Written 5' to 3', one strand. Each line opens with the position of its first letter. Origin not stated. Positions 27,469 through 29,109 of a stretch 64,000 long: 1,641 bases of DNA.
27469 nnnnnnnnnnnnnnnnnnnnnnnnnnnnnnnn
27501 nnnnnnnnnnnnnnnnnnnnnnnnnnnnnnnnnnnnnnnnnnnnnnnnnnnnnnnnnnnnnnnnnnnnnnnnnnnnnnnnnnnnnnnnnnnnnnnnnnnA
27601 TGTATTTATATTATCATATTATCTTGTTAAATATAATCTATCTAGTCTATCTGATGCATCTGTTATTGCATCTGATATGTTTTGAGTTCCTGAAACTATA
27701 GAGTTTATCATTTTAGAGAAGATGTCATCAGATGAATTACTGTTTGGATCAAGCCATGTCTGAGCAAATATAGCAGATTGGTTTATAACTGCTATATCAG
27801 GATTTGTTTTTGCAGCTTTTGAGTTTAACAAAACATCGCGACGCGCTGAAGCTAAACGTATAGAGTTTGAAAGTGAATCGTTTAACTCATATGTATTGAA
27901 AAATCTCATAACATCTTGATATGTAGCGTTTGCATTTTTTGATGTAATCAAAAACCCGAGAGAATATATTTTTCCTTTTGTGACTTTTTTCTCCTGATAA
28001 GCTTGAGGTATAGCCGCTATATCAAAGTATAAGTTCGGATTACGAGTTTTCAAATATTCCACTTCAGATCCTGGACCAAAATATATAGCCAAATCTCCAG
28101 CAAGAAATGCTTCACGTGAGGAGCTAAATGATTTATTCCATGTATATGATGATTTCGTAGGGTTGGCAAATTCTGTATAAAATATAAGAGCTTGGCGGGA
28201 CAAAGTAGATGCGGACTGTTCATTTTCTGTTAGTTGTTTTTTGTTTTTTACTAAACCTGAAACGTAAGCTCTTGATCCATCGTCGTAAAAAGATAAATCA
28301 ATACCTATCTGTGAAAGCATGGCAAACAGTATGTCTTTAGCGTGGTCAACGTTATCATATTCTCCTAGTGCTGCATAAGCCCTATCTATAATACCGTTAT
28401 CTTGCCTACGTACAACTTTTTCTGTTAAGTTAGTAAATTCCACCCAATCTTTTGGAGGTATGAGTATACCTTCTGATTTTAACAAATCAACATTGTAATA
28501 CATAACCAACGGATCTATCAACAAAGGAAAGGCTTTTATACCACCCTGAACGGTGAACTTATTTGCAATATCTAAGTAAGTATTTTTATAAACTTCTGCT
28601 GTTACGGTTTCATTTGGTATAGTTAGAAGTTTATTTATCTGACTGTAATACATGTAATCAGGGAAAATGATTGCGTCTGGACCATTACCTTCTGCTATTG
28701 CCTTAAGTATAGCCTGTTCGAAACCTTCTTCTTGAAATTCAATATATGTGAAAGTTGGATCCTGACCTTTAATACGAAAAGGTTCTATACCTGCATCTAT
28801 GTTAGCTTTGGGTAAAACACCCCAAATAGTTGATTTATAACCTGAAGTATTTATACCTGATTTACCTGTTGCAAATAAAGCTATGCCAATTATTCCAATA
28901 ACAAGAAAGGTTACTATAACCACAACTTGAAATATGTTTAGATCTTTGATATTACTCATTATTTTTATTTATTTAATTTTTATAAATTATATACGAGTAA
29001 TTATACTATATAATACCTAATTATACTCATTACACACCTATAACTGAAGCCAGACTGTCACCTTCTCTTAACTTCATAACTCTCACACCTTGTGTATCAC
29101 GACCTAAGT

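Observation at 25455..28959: Tandem array of five paralogous small secreted two-helix proteins (VirB2/TrbC-pilin-like topology) next to an orphan substrate-binding protein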

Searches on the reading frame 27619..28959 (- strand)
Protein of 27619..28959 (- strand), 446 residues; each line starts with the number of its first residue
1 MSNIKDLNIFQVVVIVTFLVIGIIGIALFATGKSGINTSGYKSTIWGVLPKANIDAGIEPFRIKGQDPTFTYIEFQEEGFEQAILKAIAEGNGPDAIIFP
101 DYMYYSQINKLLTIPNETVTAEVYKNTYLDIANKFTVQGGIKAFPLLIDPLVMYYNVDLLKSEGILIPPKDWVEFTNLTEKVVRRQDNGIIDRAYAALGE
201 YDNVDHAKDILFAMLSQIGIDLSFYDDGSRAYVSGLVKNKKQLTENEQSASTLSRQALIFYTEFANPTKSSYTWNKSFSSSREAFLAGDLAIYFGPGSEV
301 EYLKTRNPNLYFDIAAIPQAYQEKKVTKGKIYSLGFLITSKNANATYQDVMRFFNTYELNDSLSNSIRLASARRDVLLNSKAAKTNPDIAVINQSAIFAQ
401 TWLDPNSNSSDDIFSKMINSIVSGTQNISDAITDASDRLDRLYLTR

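Call 3: search_protein_families(library=pfam, proteins=[window:27619-28959:-], max_evalue=1)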
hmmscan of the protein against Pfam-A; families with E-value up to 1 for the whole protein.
window:27619-28959:- (446 aa): 3 families
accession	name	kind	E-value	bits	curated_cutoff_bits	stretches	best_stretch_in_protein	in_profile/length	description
PF13416.11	SBP_bac_8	-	1.3e-19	71.5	27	1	61-389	6-277/279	Bacterial extracellular solute-binding protein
PF01547.30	SBP_bac_1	-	1e-12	49.1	26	1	67-354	23-297/307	Bacterial extracellular solute-binding protein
PF11477.14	PM0188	-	0.00059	19.3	25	1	220-281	118-181/390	Sialyltransferase PMO188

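Call 4: search_protein_families(library=ncbifam, proteins=[window:27619-28959:-], max_evalue=1)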
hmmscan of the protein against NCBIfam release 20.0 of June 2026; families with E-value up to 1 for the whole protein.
window:27619-28959:- (446 aa): 2 families
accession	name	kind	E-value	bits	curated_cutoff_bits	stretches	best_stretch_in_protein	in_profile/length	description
NF007011.0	PRK09474.1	equivalog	1.5e-06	27.3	291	1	81-189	70-172/396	maltose/maltodextrin ABC transporter substrate-binding protein MalE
TIGR03850.1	bind_CPR_0540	equivalog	0.0042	15.8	299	1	140-324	150-315/437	carbohydrate ABC transporter substrate-binding protein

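Call 17: find_homologous_proteins(query=window:27619-28959:-, max_evalue=0.00001)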
Query window:27619-28959:- (446 aa): 509 proteins with E <= 0.00001 among 8000 candidates; the best 120 are listed.
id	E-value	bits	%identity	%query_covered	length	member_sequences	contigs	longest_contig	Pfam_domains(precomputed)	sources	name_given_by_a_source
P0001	9.3e-291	982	100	100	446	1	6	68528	PF13416.12,PF01547.31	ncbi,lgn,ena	-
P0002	1.1e-288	975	99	100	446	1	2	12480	PF13416.12,PF01547.31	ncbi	-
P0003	4.4e-281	950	96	100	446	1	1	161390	PF13416.12,PF01547.31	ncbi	-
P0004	4.6e-262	887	90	100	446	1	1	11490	PF13416.12,PF01547.31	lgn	-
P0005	1.3e-256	869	86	100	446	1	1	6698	PF13416.12,PF01547.31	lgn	-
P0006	1.9e-250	849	84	100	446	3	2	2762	PF13416.12,PF01547.31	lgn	-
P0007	4.7e-247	838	83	100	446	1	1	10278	PF13416.12,PF01547.31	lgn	-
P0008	1.3e-246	836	83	100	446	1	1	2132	PF13416.12,PF01547.31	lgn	-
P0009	8.7e-246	834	83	100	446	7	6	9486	PF13416.12,PF01547.31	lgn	-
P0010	1.6e-245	833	83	100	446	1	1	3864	PF13416.12,PF01547.31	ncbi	-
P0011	1.8e-240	816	81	100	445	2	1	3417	PF13416.12,PF01547.31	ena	-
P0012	4.7e-239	811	80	100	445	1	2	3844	PF01547.31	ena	-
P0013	3.0e-238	809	80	100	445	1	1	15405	PF13416.12,PF01547.31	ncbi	-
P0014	9.9e-236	800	78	100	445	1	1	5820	PF13416.12,PF01547.31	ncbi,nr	ncbi:carbohydrate ABC transporter substrate-binding protein [Candidatus Parcubacteria bacterium]|nr:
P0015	4.5e-235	798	78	100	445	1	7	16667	PF13416.12,PF01547.31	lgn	-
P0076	8.5e-135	468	47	99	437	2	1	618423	PF13416.12,PF01547.31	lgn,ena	-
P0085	4.0e-75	271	35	99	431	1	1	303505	PF13416.12,PF01547.31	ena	-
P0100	4.8e-71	258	36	99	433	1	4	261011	-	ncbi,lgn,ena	-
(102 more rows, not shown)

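Call 18: find_encoding_contigs(protein=P0076, flank=8000, max_places=1)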
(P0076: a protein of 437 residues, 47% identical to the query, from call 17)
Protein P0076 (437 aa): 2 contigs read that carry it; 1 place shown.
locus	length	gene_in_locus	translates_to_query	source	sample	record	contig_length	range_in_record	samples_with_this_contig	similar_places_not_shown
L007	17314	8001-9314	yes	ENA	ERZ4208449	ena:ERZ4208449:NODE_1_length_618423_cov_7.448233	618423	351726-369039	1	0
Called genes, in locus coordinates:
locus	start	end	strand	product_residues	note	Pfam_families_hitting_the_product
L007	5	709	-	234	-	-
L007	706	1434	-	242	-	PF04326:SLFN_AlbA_2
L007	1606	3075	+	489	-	PF03193:RsgA_GTPase (faint), PF00005:ABC_tran, PF02367:TsaE (faint), PF02463:SMC_N (faint), PF13555:AAA_29 (faint), PF20720:nSTAND3 (faint), PF00005:ABC_tran, PF13304:AAA_21 (weak), +3 more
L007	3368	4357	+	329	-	-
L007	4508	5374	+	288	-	PF01471:PG_binding_1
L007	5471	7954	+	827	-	PF00521:DNA_topoisoIV, PF03989:DNA_gyraseA_C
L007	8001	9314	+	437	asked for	PF01547:SBP_bac_1, PF13416:SBP_bac_8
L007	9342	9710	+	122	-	-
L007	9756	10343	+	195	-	PF18895:T4SS_pilin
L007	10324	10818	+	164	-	PF18895:T4SS_pilin (weak)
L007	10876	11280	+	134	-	-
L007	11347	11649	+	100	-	PF18895:T4SS_pilin (weak)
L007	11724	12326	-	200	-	-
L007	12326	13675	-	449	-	-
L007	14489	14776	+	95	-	-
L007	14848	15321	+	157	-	PF07963:N_methyl (weak)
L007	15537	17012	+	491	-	PF09587:PGA_cap, PF02643:DUF192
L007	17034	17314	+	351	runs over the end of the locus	PF04545:Sigma70_r4, PF05066:HARE-HTH (faint)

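Call 19: find_encoding_contigs(protein=P0085, flank=8000, max_places=1)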
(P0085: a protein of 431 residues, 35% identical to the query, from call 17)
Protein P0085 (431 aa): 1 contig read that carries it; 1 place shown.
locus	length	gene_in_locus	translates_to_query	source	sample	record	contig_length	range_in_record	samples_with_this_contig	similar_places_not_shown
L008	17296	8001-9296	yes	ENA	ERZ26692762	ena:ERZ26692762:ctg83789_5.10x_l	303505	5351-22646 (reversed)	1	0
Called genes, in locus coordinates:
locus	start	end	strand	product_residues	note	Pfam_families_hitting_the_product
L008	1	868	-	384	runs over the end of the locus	PF03129:HGTP_anticodon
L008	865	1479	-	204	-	PF00717:Peptidase_S24 (weak), PF10502:Peptidase_S26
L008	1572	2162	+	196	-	PF01195:Pept_tRNA_hydro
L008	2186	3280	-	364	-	PF00575:S1 (weak), PF21710:Spt6_S1 (faint), PF00575:S1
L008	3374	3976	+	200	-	PF13483:Lactamase_B_3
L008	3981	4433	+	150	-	-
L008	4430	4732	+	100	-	-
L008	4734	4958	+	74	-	-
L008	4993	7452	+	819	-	PF00521:DNA_topoisoIV, PF03989:DNA_gyraseA_C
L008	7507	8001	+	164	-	PF01135:PCMT, PF01209:Ubie_methyltran, PF01189:Methyltr_RsmB-F (weak), PF01269:Fibrillarin (weak), PF13847:Methyltransf_31, PF13649:Methyltransf_25, PF08241:Methyltransf_11, PF08242:Methyltransf_12, +2 more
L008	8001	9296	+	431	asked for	PF13416:SBP_bac_8, PF01547:SBP_bac_1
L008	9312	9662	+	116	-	PF18895:T4SS_pilin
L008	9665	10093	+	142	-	PF18895:T4SS_pilin (weak)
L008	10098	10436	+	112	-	PF18895:T4SS_pilin (weak)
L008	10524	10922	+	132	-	PF18895:T4SS_pilin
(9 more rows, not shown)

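Call 20: find_encoding_contigs(protein=P0100, flank=8000, max_places=1)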
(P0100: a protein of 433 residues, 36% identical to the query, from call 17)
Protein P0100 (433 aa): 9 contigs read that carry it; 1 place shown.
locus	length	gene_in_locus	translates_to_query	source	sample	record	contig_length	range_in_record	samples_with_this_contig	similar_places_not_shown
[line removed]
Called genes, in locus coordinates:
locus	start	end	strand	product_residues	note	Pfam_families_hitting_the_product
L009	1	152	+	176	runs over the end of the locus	PF01195:Pept_tRNA_hydro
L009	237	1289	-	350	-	PF00575:S1 (weak), PF23459:S1_RRP5 (faint), PF00575:S1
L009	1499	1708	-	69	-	-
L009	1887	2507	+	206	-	PF13483:Lactamase_B_3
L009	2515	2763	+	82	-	-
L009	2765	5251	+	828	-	PF00521:DNA_topoisoIV, PF03989:DNA_gyraseA_C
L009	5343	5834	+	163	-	PF07866:DUF1653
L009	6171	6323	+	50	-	-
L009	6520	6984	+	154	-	PF00293:NUDIX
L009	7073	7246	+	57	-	-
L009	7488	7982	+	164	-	PF01209:Ubie_methyltran, PF13847:Methyltransf_31, PF08241:Methyltransf_11, PF08242:Methyltransf_12, PF13649:Methyltransf_25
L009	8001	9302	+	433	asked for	-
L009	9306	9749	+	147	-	PF18895:T4SS_pilin (weak)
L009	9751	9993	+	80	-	PF18895:T4SS_pilin (weak)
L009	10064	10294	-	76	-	-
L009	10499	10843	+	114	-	-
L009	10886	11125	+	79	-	PF18895:T4SS_pilin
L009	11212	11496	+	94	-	-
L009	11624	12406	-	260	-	-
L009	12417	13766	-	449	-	-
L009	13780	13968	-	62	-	-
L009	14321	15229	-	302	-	-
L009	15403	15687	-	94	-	PF02033:RBFA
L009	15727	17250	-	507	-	PF00009:GTP_EFTU, PF01926:MMR_HSR1, PF22042:EF-G_D2, PF11987:IF-2, PF03144:GTP_EFTU_D2 (weak)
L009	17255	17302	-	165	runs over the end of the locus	PF14584:DUF4446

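Call 23: find_related_loci(query=A2, collection=genome_contigs, flank=8000)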
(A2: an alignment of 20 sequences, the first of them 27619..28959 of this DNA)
Query A2 (446 aa) in genome_contigs; peptide patterns used: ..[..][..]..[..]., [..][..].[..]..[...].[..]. (x = any residue, [..] = any of these).
600 stretches matched a pattern (row limit reached: there are more); 584 encode a relative of the query (tblastn E <= 1e-3); the best 80 are kept; 80 distinct loci.
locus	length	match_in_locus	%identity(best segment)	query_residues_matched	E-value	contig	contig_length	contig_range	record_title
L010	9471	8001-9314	77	1-446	0e+0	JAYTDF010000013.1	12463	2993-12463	MAG: Candidatus Parcubacteria bacterium isolate GFS_1662 GFS_1662_12, whole genome shotgun sequence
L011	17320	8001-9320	70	5-446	0e+0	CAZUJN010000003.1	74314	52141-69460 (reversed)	MAG TPA_asm: uncultured Candidatus Saccharibacteria bacterium isolate SRP278252_co2_137 genome assembly, contig: NODE_52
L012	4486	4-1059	71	93-446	3e-176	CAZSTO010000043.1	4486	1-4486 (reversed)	MAG TPA_asm: uncultured Candidatus Saccharibacteria bacterium isolate SRP135725_co1_69 genome assembly, contig: NODE_317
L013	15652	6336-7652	53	1-446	2e-165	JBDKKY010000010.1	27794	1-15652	MAG: Candidatus Parcubacteria bacterium isolate hopbrook_2019_sw_WHONDRS-S19S_0012_A_bin.8 scaffold_0000041, whole genom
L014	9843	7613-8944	76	1-446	0e+0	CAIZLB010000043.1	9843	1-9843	uncultured bacterium isolate Loc080925-6m_bin-0369 genome assembly, contig: bin-0369:43/57, whole genome shotgun sequenc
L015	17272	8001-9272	35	8-439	2e-81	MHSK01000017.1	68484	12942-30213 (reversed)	MAG: Candidatus Taylorbacteria bacterium RIFCSPLOWO2_12_FULL_43_20 rifcsplowo2_12_scaffold_3084, whole genome shotgun se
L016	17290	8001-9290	34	3-442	4e-80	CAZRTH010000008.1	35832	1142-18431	MAG TPA_asm: uncultured Candidatus Saccharibacteria bacterium isolate SRP193066_co2_80 genome assembly, contig: NODE_572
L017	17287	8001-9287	33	5-442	5e-79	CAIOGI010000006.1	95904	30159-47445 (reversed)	MAG: Candidatus Taylorbacteria bacterium isolate Loclat_bin-01970 genome assembly, contig: bin-01970:06/13, whole genome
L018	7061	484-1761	34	5-440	1e-78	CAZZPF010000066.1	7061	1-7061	MAG TPA_asm: uncultured Candidatus Saccharibacteria bacterium isolate binchicken_co203_538 genome assembly, contig: k141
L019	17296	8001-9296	35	7-446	1e-78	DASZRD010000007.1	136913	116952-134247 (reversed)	MAG TPA_asm: Candidatus Paceibacterota bacterium isolate SMAG_U6015 k141_1020893, whole genome shotgun sequence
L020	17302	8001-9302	36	2-443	2e-78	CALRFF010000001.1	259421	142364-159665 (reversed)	MAG: Candidatus Nomurabacteria bacterium isolate TH-Jun18-118 genome assembly, contig: TH-Jun18-C15, whole genome shotgu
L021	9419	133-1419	36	7-443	1e-77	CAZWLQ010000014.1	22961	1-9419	MAG TPA_asm: uncultured Candidatus Saccharibacteria bacterium isolate SRP286056_co2_589 genome assembly, contig: NODE_32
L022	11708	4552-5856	35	3-442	7e-77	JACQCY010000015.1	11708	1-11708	MAG: Candidatus Yonathbacteria bacterium isolate NC_groundwater_980_Pr1_S-0.2um_43_16 Montesol18-Sp2_coassembly_scaffold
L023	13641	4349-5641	33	7-442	1e-76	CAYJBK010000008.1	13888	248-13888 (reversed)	MAG TPA_asm: uncultured Candidatus Saccharibacteria bacterium isolate ERP119705_co9_194 genome assembly, contig: NODE_53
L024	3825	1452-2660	36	29-440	5e-77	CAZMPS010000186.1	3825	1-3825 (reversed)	MAG TPA_asm: uncultured Burkholderiaceae bacterium isolate SRP257259_co1_292 genome assembly, contig: NODE_45630_length_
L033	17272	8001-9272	34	10-444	2e-74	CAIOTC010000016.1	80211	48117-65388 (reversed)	uncultured bacterium isolate AlinenLipids_bin-2248 genome assembly, contig: bin-2248:16/24, whole genome shotgun sequenc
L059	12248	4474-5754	33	4-440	2e-72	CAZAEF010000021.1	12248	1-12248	MAG TPA_asm: uncultured Candidatus Saccharibacteria bacterium isolate ERP113451_co3_412 genome assembly, contig: NODE_41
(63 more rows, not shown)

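Call 36: search_protein_families(library=pfam, proteins=[L009:12417-13766:-, L033:11824-12999:-, L018:4807-5823:-, L059:8855-9946:-, L007:12326-13675:-, L007:11724-12326:-, L009:11624-12406:-], max_evalue=0.01)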
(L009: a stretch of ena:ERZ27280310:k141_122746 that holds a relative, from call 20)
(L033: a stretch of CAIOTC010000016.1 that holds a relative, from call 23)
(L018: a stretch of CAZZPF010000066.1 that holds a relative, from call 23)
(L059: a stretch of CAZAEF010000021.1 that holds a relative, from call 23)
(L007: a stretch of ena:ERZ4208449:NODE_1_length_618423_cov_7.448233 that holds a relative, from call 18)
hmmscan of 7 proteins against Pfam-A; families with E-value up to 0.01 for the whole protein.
L009:12417-13766:- (449 aa): 0 families

L033:11824-12999:- (391 aa): 0 families

L018:4807-5823:- (338 aa): 0 families

L059:8855-9946:- (363 aa): 0 families

L007:12326-13675:- (449 aa): 0 families

L007:11724-12326:- (200 aa): 0 families

L009:11624-12406:- (260 aa): 0 families

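Call 57: predict_structure(alignment_id=A2)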
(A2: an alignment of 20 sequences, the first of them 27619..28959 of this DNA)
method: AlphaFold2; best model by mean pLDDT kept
length: 446 residues; sequences in the alignment: 20
mean_pLDDT: 89.0   pTM: 0.85
mean pLDDT of the five models: 89.0, 88.7, 88.0, 87.4, 86.6
residues with pLDDT >= 90: 307; 70-90: 108; 50-70: 16; < 50: 15
segments of 3 or more residues with pLDDT < 50: 1-4, 30-39
pLDDT, mean of each block of 10 residues (from residue 1): 52 79 65 42 92 94 89 94 91 94 92 91 93 91 97 97 93 92 85 89 95 95 88 89 66 93 88 85 95 97 95 96 90 95 89 92 95 96 93 96 93 96 93 96 85
secondary structure, 60 per line:
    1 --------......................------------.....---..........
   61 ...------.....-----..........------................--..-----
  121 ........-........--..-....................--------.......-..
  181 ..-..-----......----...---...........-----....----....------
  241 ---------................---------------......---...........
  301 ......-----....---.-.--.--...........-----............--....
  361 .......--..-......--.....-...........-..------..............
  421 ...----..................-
elements in order: H9-30 E43-47 H51-63 E70-74 H80-89 E96-100 H101-110 H121-127 H130-135 E143-156 H157-162 H172-177 H179-182 E191-196 H207-217 E223-226 E231-234 H250-265 H281-286 E290-296 H297-306 E312-315 E327-337 H343-354 H357-367 H374-378 H381-385 H387-397 H407-423 H428-445

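Call 66: fold_search(model_id=the predicted structure, library=pdb)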
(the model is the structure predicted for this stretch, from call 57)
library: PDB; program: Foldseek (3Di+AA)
matches with E <= 10: 1443; with E <= 0.001: 1073
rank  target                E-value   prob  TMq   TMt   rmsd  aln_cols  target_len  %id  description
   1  4r9g_A                1.5e-20  1.00  0.62  0.69   6.4       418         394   15  CpMnBP1 with Mannotriose Bound (released 2014-10-29)
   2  5ci5_B                1.8e-20  1.00  0.63  0.70   5.3       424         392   16  Crystal Structure of an ABC transporter Solute Binding Protein from Thermotoga Lettingae TMO (Tlet_1705, TARGET EFI-51 (released 2015-07-22)
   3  5znz_B                3.8e-20  1.00  0.68  0.68   3.9       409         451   17  Structure of mDR3 DD with MBP tag mutant-I387V (released 2019-04-17)
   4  5v6y_B                6.4e-20  1.00  0.59  0.50   5.7       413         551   18  Crystal structure of the human CLR:RAMP1 extracellular domain heterodimer with bound high-affinity and altered selecti (released 2018-01-31)
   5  1eu8_A                7.6e-20  1.00  0.65  0.70   5.5       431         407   16  STRUCTURE OF TREHALOSE MALTOSE BINDING PROTEIN FROM THERMOCOCCUS LITORALIS (released 2001-03-14)
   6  7fbd_A                8.0e-20  1.00  0.66  0.66   4.3       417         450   16  De novo design protein D53 with MBP tag (released 2021-12-22)
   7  1fqa_A                8.0e-20  1.00  0.65  0.77   4.5       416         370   17  STRUCTURE OF MALTOTETRAITOL BOUND TO OPEN-FORM MALTODEXTRIN BINDING PROTEIN IN P2(1)CRYSTAL FORM (released 2001-03-14)
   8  6kea_D                8.0e-20  1.00  0.65  0.51   4.6       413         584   17  crystal structure of MBP-tagged REV7-IpaB complex (released 2019-09-11)
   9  3lc8_A                8.5e-20  1.00  0.66  0.77   4.2       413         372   17  Crystal structure of the cytoplasmic tail of (pro)renin receptor as a MBP fusion (Maltose-free form) (released 2011-02-16)
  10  7bvt_A                9.0e-20  1.00  0.70  0.79   4.4       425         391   13  Crystal structure of cyclic alpha-maltosyl-1,6-maltose binding protein from Arthrobacter globiformis (released 2020-12-02)
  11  4qsd_A                9.5e-20  1.00  0.62  0.71   5.3       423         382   14  Crystal structure of atu4361 sugar transporter from Agrobacterium Fabrum C58, target efi-510558, with bound sucrose (released 2014-08-06)
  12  3w15_C                9.5e-20  1.00  0.65  0.73   8.3       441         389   17  Structure of peroxisomal targeting signal 2 (PTS2) of Saccharomyces cerevisiae 3-ketoacyl-CoA thiolase in complex with (released 2013-07-03)
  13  7c6z_A                1.0e-19  1.00  0.69  0.74   4.5       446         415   15  Crystal structure of beta-glycosides-binding protein (W67A) of ABC transporter in an open state (released 2020-09-16)
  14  8vwx                  1.0e-19  1.00  0.65  0.58   4.7       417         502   18  Human Bcl-2 (G101V Mutant)/Bcl-xL Chimera Fused to Maltose-Binding Protein (released 2024-10-02)
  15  4b3n_A                1.0e-19  1.00  0.60  0.50   5.2       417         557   18  Crystal structure of rhesus TRIM5alpha PRY/SPRY domain (released 2012-10-24)
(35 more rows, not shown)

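Call 74: search_protein_families(library=padloc, proteins=[window:27619-28959:-], max_evalue=0.01)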
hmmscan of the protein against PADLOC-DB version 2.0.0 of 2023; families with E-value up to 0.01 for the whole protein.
window:27619-28959:- (446 aa): 1 family
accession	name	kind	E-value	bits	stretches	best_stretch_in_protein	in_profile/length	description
PDLC03034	MTase_I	-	0.0066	12.8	1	290-352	138-199/672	Type I methyltransferase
